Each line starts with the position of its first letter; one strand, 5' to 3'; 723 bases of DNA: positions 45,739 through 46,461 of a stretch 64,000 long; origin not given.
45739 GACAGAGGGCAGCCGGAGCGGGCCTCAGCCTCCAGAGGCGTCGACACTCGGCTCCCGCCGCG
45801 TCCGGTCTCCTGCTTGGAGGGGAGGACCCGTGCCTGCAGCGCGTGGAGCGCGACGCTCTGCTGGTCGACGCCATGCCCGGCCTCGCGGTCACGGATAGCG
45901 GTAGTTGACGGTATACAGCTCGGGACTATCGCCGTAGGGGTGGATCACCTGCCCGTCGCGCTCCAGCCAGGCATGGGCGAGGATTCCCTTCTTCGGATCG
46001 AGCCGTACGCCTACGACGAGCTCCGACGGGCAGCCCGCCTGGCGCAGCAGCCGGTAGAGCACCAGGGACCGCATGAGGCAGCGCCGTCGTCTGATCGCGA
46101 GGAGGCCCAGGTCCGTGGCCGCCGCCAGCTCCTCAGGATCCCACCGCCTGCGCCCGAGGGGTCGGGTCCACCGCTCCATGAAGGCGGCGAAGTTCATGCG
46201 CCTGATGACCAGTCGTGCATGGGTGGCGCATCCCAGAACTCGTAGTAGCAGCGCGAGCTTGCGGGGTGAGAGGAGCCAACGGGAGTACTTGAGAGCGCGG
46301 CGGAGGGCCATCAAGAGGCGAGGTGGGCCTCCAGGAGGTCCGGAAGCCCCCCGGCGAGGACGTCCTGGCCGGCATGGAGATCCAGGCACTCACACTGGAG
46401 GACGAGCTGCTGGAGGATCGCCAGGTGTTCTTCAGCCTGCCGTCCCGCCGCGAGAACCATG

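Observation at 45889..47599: Cyclase-less, precursor-less lasso-type module: PqqD/RRE - HPr-kinase-like - B2 protease, wedged between a GHMP kinase and recCBD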

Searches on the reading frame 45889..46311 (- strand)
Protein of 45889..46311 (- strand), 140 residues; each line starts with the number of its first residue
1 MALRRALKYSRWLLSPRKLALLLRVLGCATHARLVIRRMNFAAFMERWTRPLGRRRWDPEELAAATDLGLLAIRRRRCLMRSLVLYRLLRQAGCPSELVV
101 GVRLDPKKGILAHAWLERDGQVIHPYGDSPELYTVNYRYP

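Call 5: search_protein_families(library=pfam, proteins=[window:45889-46311:-], max_evalue=0.01)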
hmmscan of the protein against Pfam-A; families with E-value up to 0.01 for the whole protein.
window:45889-46311:- (140 aa): 1 family
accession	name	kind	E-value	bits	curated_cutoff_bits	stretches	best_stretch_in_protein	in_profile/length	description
PF13471.12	Transglut_core3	-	9e-16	58.3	26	1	36-134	11-113/117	Transglutaminase-like superfamily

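Call 6: search_protein_families(library=ncbifam, proteins=[window:45889-46311:-], max_evalue=0.01)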
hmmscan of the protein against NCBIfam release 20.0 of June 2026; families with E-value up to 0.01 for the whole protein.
window:45889-46311:- (140 aa): 1 family
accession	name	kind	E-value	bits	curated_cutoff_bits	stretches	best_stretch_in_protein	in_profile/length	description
NF033537.1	lasso_biosyn_B2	equivalog_domain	9.6e-15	55.1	33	1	20-135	6-128/132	lasso peptide biosynthesis B2 protein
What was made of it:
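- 45889..46311 (-): Lasso-type B2 leader peptidase (transglutaminase-like, C96 cysteine protease), 140 aa; the start ATG shares one base with the kinase-like gene's stop codon. NF033537 at 55 bits against cutoff 33 (calls 5, 6).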

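Call 42: find_homologous_proteins(query=window:45889-46311:-, max_evalue=0.001)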
Query window:45889-46311:- (140 aa): 12 proteins with E <= 0.001 among 136 candidates.
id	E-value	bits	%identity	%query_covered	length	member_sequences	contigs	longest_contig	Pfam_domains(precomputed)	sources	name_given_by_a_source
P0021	2.8e-84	298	96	100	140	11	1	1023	PF13471.13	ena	-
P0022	8.5e-73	261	86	100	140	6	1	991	PF13471.13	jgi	-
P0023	1.8e-49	185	63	100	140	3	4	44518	PF13471.13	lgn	-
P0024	2.2e-49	185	62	99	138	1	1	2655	PF13471.13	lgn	-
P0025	1.7e-7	49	42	85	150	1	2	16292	PF13471.13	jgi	jgi:hypothetical protein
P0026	2.2e-6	46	38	79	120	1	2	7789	PF13471.13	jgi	jgi:hypothetical protein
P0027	8.8e-6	44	54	40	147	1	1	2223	PF13471.13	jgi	jgi:hypothetical protein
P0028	1.2e-5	43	52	40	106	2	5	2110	PF13471.13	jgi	jgi:hypothetical protein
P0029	2.7e-5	42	54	41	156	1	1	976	PF13471.13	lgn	-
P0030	3.9e-5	41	54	40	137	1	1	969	PF13471.13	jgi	jgi:hypothetical protein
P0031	5.6e-5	41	51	38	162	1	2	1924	PF13471.13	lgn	-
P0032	1.0e-4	40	51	38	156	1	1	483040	PF13471.13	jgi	jgi:Transglutaminase-like superfamily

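Call 43: find_encoding_contigs(protein=P0025, flank=10000, max_places=2)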
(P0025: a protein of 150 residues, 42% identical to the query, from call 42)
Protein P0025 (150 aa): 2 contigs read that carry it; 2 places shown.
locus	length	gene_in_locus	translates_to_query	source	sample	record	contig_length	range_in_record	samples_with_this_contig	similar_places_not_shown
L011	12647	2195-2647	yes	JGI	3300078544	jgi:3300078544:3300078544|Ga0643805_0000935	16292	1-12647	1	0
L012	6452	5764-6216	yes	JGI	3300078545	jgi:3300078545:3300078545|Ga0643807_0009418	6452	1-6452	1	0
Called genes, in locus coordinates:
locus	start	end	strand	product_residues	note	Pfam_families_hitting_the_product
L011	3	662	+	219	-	?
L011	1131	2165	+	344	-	PF27840:ScmC (weak), PF07475:Hpr_kinase_C (weak)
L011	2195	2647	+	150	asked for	PF13471:Transglut_core3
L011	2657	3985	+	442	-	PF05175:MTS (weak), PF13847:Methyltransf_31, PF13649:Methyltransf_25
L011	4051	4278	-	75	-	PF05402:PqqD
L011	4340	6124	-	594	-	PF13537:GATase_7, PF00733:Asn_synthase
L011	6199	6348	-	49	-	-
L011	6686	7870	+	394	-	PF14907:NTP_transf_5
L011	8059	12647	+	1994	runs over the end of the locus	PF07691:PA14, PF11721:Malectin, PF07995:GSDH, PF01344:Kelch_1, PF13415:Beta-prop_FBX42, PF24681:Kelch_KLHDC2_KLHL20_DRC7, PF24981:Beta-prop_ATRN-LZTR1, PF13964:Beta-prop_Calicin, +10 more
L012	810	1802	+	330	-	PF00005:ABC_tran, PF13304:AAA_21 (faint)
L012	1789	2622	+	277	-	PF01061:ABC2_membrane, PF12698:ABC2_membrane_3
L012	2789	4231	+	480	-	PF05175:MTS, PF13847:Methyltransf_31, PF08242:Methyltransf_12 (weak), PF13649:Methyltransf_25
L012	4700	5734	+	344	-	PF27840:ScmC (weak), PF07475:Hpr_kinase_C (weak)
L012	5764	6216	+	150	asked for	PF13471:Transglut_core3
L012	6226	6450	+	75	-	?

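Call 44: find_encoding_contigs(protein=P0026, flank=10000, max_places=2)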
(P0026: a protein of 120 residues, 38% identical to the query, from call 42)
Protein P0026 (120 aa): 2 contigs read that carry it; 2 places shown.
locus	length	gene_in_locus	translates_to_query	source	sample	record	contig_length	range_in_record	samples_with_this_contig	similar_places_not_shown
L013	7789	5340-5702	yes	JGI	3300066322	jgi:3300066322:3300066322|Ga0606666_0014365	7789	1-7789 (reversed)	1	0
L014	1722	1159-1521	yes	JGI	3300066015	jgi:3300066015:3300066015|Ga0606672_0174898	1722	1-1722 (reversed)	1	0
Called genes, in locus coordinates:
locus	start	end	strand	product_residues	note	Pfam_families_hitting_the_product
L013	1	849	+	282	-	?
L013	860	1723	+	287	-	PF00291:PALP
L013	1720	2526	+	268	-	PF00288:GHMP_kinases_N, PF08544:GHMP_kinases_C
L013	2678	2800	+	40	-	-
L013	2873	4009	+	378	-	PF00733:Asn_synthase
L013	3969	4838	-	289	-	-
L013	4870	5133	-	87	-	PF05402:PqqD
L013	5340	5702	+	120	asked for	PF13471:Transglut_core3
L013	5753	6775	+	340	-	PF14907:NTP_transf_5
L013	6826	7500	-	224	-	PF00072:Response_reg, PF00196:GerE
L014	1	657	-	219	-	?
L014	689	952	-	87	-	PF05402:PqqD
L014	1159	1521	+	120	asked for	PF13471:Transglut_core3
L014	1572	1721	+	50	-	?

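Call 45: find_encoding_contigs(protein=P0032, flank=10000, max_places=1)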
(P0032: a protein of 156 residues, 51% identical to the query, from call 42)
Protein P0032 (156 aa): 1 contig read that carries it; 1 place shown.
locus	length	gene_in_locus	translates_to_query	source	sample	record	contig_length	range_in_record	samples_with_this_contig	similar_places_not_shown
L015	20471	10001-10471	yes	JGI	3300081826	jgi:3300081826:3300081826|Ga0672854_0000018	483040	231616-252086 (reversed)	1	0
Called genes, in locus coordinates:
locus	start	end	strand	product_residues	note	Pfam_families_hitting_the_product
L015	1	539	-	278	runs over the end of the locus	PF13462:Thioredoxin_4, PF01323:DSBA (weak)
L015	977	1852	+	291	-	PF03602:Cons_hypoth95 (faint), PF01555:N6_N4_Mtase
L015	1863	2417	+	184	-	-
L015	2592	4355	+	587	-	PF00415:RCC1, PF25390:WD40_RLD, PF13540:RCC1_2 (weak), PF00415:RCC1, PF13540:RCC1_2, PF00415:RCC1, PF00415:RCC1, PF13540:RCC1_2, +3 more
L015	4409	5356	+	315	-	-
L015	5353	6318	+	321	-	PF13469:Sulfotransfer_3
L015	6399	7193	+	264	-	-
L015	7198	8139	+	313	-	-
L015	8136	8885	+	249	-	PF00005:ABC_tran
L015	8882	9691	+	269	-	PF01061:ABC2_membrane, PF12698:ABC2_membrane_3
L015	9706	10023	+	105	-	PF05402:PqqD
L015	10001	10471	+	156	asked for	PF13471:Transglut_core3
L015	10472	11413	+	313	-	PF27840:ScmC (faint)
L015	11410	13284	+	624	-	PF13522:GATase_6, PF13537:GATase_7, PF00733:Asn_synthase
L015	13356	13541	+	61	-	-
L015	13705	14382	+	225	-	PF00196:GerE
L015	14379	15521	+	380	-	PF00266:Aminotran_5 (weak), PF01041:DegT_DnrJ_EryC1, PF01212:Beta_elim_lyase (weak), PF00155:Aminotran_1_2 (weak)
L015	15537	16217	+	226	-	PF02397:Bac_transf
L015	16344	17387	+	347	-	PF01408:GFO_IDH_MocA, PF02894:GFO_IDH_MocA_C, PF22725:GFO_IDH_MocA_C3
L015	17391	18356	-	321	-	PF04101:Glyco_tran_28_C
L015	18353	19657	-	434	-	PF13439:Glyco_transf_4 (faint), PF20706:GT4-conflict, PF00534:Glycos_transf_1, PF13692:Glyco_trans_1_4, PF13524:Glyco_trans_1_2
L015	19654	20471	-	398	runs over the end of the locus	PF14907:NTP_transf_5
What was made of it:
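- L015's cluster abuts DegT/Bac_transf/GT genes (call 45).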

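Call 64: search_protein_families(library=ncbifam, proteins=[L011:1131-2165:+, L015:10472-11413:+, L013:3969-4838:-, L011:4340-6124:-, L015:11410-13284:+, L013:2873-4009:+], max_evalue=0.001)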
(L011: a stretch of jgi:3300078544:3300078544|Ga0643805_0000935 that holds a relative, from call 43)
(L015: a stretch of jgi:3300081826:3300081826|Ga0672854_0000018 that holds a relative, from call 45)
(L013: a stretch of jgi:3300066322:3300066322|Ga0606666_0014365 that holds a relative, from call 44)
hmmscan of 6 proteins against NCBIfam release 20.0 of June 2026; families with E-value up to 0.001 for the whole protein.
L011:1131-2165:+ (344 aa): 5 families
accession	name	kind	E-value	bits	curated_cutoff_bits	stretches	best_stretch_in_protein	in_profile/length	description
TIGR04352.1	HprK_rel_A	equivalog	1.2e-11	44.3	200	1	151-321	89-265/280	HprK-related kinase A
TIGR00679.1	hpr-ser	equivalog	2.3e-07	30.4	240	1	158-206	131-179/300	HPr(Ser) kinase/phosphatase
TIGR04249.1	SCM_chp_ScmC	equivalog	1.5e-05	24.5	125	1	151-191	118-158/292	SynChlorMet cassette protein ScmC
NF003883.0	PRK05428.2-1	equivalog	5.8e-05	22.6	252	1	159-203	16-60/189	HPr kinase/phosphorylase-related protein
TIGR04355.1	HprK_rel_B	hypoth_equivalog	0.00089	18.5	200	0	156-202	142-188/351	HprK-related kinase B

L015:10472-11413:+ (313 aa): 4 families
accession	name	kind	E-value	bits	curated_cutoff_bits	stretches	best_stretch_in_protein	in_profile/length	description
TIGR04355.1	HprK_rel_B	hypoth_equivalog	1.5e-08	34.2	200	1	125-222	142-236/351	HprK-related kinase B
NF000361.1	self_FomB_kinase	exception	2.1e-06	27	400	1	85-172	83-172/325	FomB family phosphonate monophosphate kinase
TIGR00679.1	hpr-ser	equivalog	6.9e-06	25.5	240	1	125-183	129-188/300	HPr(Ser) kinase/phosphatase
TIGR04352.1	HprK_rel_A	equivalog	0.00012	21.3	200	1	120-182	89-151/280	HprK-related kinase A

L013:3969-4838:- (289 aa): 2 families
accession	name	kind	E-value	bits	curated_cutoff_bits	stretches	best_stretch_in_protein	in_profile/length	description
NF000361.1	self_FomB_kinase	exception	1.7e-05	24.1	400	1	96-170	116-191/325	FomB family phosphonate monophosphate kinase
TIGR04352.1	HprK_rel_A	equivalog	0.00034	19.8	200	1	103-168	94-161/280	HprK-related kinase A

L011:4340-6124:- (594 aa): 6 families
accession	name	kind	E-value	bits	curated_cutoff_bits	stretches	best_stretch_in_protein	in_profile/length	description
NF033535.1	lass_lactam_cya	exception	6.8e-39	133.9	525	2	98-391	103-401/668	lasso peptide isopeptide bond-forming cyclase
TIGR01536.1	asn_synth_AEB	equivalog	5.8e-35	121.3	267.1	1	99-527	105-513/517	asparagine synthase (glutamine-hydrolyzing)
TIGR03108.1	eps_aminotran_1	hypoth_equivalog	1.7e-18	66.7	816.9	1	59-337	68-343/628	XrtA/PEP-CTERM system amidotransferase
TIGR03104.1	trio_amidotrans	equivalog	1.9e-16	59.4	570.1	1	61-267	70-280/589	N-acetylglutaminylglutamine amidotransferase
NF006949.0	PRK09431.1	equivalog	7.3e-12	44.6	499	1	59-160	68-167/554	asparagine synthase B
NF033561.1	macrolact_Ik_Al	subfamily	5.9e-11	41.7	300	1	115-529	80-490/561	albusnodin/ikarugamycin family macrolactam cyclase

L015:11410-13284:+ (624 aa): 6 families
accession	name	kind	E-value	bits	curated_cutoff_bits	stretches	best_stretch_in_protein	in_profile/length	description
TIGR01536.1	asn_synth_AEB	equivalog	2.7e-52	178.5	267.1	2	73-348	98-369/517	asparagine synthase (glutamine-hydrolyzing)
NF033535.1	lass_lactam_cya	exception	1.2e-47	162.9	525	2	67-346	87-375/668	lasso peptide isopeptide bond-forming cyclase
TIGR03104.1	trio_amidotrans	equivalog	2.7e-41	141.5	570.1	2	75-347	99-377/589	N-acetylglutaminylglutamine amidotransferase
TIGR03108.1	eps_aminotran_1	hypoth_equivalog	7.6e-34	117.4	816.9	2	73-348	97-372/628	XrtA/PEP-CTERM system amidotransferase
NF033561.1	macrolact_Ik_Al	subfamily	3e-27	95.5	300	2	111-258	93-238/561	albusnodin/ikarugamycin family macrolactam cyclase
NF006949.0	PRK09431.1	equivalog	3.7e-24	85.2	499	2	73-142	96-166/554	asparagine synthase B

L013:2873-4009:+ (378 aa): 0 families
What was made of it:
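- Closest known: HPr kinase/phosphorylase and the PEPCK fold. Same: Related cluster kinases weakly hit FomB (call 64).
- Related kinases weakly hit FomB, a small-molecule phosphate kinase (call 64).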

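Call 80: find_related_loci(query=A5, collection=genome_contigs, flank=10000)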
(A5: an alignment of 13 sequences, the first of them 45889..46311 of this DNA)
Query A5 (140 aa) in genome_contigs; peptide patterns used: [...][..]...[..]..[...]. (x = any residue, [..] = any of these).
585 stretches matched a pattern; 236 encode a relative of the query (tblastn E <= 1e-3); the best 80 are kept; 80 distinct loci.
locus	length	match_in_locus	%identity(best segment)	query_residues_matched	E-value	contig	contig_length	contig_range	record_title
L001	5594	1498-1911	55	3-140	6e-40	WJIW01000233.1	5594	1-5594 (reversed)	MAG: Armatimonadia bacterium isolate Bin_177 k141_1657476, whole genome shotgun sequence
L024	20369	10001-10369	40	14-128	2e-13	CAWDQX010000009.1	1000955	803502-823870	MAG: uncultured Solirubrobacterales bacterium isolate MFD03399.bin.2.27 genome assembly, contig: contig_6533, whole geno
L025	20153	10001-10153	58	77-129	4e-13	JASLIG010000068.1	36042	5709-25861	MAG: Solirubrobacterales bacterium isolate UTK.bins.113 k141_5838942, whole genome shotgun sequence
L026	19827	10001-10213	43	62-135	8e-13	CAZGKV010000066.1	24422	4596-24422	MAG TPA_asm: uncultured Planctomycetales bacterium isolate binchicken_co21_415 genome assembly, contig: NODE_926_length_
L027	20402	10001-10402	37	2-128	2e-12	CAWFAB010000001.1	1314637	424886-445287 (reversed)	MAG: uncultured Solirubrobacterales bacterium isolate MFD00991.bin.2.112 genome assembly, contig: contig_10535, whole ge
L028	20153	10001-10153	57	77-129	2e-12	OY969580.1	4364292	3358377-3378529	MAG: uncultured Solirubrobacterales bacterium isolate MFD01248.bin.c.2 genome assembly, chromosome: 1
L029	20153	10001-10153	58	77-129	4e-12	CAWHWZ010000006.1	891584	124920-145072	MAG: uncultured Solirubrobacterales bacterium isolate MFD04428.bin.2.6 genome assembly, contig: contig_38130, whole geno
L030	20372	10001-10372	38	14-129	4e-12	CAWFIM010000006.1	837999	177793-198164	MAG: uncultured Solirubrobacterales bacterium isolate MFD02159.bin.2.114 genome assembly, contig: contig_355, whole geno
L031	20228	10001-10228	47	59-129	4e-12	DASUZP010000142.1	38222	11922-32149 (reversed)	MAG TPA_asm: Solirubrobacterales bacterium isolate SMAG_U1926 k141_1818118, whole genome shotgun sequence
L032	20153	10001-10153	57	77-129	6e-12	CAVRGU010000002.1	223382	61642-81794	MAG: uncultured Solirubrobacterales bacterium isolate MFD05512.bin.2.69 genome assembly, contig: contig_20500, whole gen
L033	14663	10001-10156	56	77-130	6e-12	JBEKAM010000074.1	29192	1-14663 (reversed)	MAG: Solirubrobacteraceae bacterium isolate SPRUCE 112 SPRUCE_112_74, whole genome shotgun sequence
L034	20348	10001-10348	36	21-129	9e-12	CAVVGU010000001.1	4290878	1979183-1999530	MAG: uncultured Solirubrobacterales bacterium isolate MFD01138.bin.1.16 genome assembly, contig: contig_15123, whole gen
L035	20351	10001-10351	37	21-129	9e-12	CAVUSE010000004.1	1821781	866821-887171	MAG: uncultured Solirubrobacterales bacterium isolate MFD00964.bin.2.204 genome assembly, contig: contig_18548, whole ge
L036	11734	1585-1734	56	77-128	1e-11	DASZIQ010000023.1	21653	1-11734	MAG TPA_asm: Solirubrobacteraceae bacterium isolate SMAG_U6606 k141_2119503, whole genome shotgun sequence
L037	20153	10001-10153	55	77-129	1e-11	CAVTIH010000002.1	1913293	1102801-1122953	MAG: uncultured Solirubrobacterales bacterium isolate MFD06092.bin.1.177 genome assembly, contig: contig_7300, whole gen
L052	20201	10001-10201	44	75-140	9e-11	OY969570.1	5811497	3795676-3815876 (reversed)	MAG: uncultured Gemmatimonadales bacterium isolate MFD02840.bin.c.1 genome assembly, chromosome: 1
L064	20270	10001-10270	38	50-140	3e-10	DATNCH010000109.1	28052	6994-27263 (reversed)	MAG TPA_asm: Pyrinomonadaceae bacterium isolate SMAG_U11209 k141_2917691, whole genome shotgun sequence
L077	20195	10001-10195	43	78-139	6e-10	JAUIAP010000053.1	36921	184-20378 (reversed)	MAG: Anaerolineae bacterium isolate 5_bin.52 NODE_1058_length_36921_cov_2.077214, whole genome shotgun sequence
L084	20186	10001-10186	48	78-140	9e-10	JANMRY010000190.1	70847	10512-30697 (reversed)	MAG: Anaeromyxobacter sp. isolate SOY_30_concoct_107_sub SOY_30_k141_3088350, whole genome shotgun sequence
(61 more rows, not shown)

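Call 93: search_protein_families(library=padloc, proteins=[window:45889-46311:-], max_evalue=0.01)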
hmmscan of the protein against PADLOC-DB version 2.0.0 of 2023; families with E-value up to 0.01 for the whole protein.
window:45889-46311:- (140 aa): 0 families

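Call 103: search_protein_families(library=pfam, proteins=[L052:8876-10240:+, L052:11858-12910:-, L052:12923-14719:-, L084:10572-11669:+, L084:11875-12873:+, L077:10192-12228:-, L077:7327-8376:+, L064:14699-15751:-, L064:13694-14674:-], max_evalue=0.001)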
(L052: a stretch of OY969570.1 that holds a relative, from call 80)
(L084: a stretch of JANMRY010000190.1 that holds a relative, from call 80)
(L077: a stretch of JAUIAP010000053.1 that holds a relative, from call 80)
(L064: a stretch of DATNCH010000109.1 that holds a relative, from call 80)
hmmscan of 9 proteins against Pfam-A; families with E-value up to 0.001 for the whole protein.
L052:8876-10240:+ (454 aa): 2 families
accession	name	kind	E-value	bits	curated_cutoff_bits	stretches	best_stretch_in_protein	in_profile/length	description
PF14907.12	NTP_transf_5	-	1.2e-25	91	31.2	1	51-264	35-243/249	Uncharacterised nucleotidyltransferase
PF13471.12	Transglut_core3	-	8.8e-16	58.3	26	1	321-437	2-114/117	Transglutaminase-like superfamily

L052:11858-12910:- (350 aa): 1 family
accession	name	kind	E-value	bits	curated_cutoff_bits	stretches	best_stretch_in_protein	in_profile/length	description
PF12277.13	DUF3618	-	1.1e-05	26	24.9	1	61-89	1-29/47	Protein of unknown function (DUF3618)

L052:12923-14719:- (598 aa): 1 family
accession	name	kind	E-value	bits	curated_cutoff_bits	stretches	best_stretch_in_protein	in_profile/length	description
PF09537.16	DUF2383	-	4.1e-11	43.4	30.8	1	280-381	2-106/111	Domain of unknown function (DUF2383)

L084:10572-11669:+ (365 aa): 0 families

L084:11875-12873:+ (332 aa): 1 family
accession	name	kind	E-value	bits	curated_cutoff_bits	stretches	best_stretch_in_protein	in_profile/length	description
PF07676.18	PD40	-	3.2e-21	75.2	20.9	2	77-111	2-37/38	WD40-like Beta Propeller Repeat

L077:10192-12228:- (678 aa): 0 families

L077:7327-8376:+ (349 aa): 4 families
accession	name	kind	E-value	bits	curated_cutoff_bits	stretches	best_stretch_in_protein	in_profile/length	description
PF08239.17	SH3_3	-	4.2e-18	65.7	27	2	299-347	3-53/54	Bacterial SH3 domain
PF12913.13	SH3_6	-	4.4e-08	33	27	0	50-84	19-53/53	SH3 domain (SH3b1 type)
PF06347.19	SH3_4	-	8.6e-06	25.9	24.1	0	237-283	7-54/56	Bacterial SH3 domain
PF18348.7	SH3_16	-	4.3e-05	23.7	25.8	0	47-87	8-48/49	Bacterial dipeptidyl-peptidase Sh3 domain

L064:14699-15751:- (350 aa): 2 families
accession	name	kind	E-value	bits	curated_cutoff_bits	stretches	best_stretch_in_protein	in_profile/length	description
PF04055.27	Radical_SAM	-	1e-19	71.7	29.5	1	24-169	2-150/166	Radical SAM superfamily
PF13353.11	Fer4_12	-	6.6e-06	26.9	22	1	27-136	13-120/137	4Fe-4S single cluster domain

L064:13694-14674:- (326 aa): 1 family
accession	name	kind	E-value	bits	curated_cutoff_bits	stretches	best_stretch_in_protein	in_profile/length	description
PF13469.12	Sulfotransfer_3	-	0.00012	22.8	27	1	139-247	96-195/216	Sulfotransferase family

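Call 116: search_solved_structures(query=A5, max_evalue=1)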
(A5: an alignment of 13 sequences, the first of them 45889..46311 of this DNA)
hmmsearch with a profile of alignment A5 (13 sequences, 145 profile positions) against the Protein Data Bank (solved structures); distinct sequences matched with E-value up to 1: 0.
